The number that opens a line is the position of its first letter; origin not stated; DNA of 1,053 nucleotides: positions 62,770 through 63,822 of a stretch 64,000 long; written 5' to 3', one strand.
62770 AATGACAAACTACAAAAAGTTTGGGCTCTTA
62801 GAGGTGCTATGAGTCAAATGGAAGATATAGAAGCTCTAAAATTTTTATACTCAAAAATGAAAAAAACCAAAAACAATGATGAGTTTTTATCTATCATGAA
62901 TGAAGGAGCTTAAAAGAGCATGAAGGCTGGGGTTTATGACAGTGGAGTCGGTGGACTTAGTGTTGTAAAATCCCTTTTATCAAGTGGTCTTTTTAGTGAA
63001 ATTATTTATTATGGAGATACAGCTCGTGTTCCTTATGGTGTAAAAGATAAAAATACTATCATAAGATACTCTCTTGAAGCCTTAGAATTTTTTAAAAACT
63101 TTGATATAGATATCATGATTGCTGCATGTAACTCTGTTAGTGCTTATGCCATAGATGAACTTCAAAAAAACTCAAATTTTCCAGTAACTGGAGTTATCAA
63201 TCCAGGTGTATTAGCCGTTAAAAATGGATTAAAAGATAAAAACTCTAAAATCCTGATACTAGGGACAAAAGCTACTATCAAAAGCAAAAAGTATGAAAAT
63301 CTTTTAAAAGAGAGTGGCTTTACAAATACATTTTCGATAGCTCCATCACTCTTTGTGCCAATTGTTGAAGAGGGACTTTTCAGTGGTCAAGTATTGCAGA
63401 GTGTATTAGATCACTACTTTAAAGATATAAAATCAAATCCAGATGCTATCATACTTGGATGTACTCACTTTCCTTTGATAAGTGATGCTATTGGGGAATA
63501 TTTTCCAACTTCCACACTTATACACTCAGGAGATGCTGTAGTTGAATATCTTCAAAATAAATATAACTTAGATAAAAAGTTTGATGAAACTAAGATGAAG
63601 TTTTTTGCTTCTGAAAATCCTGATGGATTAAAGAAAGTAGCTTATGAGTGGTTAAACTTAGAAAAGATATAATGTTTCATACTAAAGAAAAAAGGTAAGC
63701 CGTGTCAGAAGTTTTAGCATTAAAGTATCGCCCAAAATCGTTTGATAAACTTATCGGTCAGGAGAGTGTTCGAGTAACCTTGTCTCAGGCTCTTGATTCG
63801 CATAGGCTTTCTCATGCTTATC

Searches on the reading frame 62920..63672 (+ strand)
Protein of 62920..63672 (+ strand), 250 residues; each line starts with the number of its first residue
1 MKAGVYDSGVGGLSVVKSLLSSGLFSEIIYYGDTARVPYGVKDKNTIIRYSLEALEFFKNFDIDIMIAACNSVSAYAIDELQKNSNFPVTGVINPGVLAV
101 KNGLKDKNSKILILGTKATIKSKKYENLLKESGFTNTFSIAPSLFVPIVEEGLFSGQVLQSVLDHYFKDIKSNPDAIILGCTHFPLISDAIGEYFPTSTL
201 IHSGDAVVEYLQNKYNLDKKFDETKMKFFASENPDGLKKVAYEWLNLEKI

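Call 9: search_protein_families(library=ncbifam, proteins=[window:62920-63672:+], max_evalue=0.01)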
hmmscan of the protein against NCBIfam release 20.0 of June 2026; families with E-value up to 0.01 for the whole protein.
window:62920-63672:+ (250 aa): 5 families
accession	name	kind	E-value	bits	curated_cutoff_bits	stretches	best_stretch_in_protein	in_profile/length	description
TIGR00067.1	glut_race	equivalog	6.4e-68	228.9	146.65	1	4-246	2-250/251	glutamate racemase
NF002035.0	PRK00865.1-3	equivalog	8e-53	179.7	328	1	4-249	7-257/267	glutamate racemase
NF002034.1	PRK00865.1-1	equivalog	1.4e-26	93.3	408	1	5-209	3-210/260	glutamate racemase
NF052483.1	racemase_CuyB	equivalog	7.5e-09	35.9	190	1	59-205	68-215/225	cysteate racemase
TIGR00035.1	asp_race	subfamily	5.3e-08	32.7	93.1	1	59-189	73-204/236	amino acid racemase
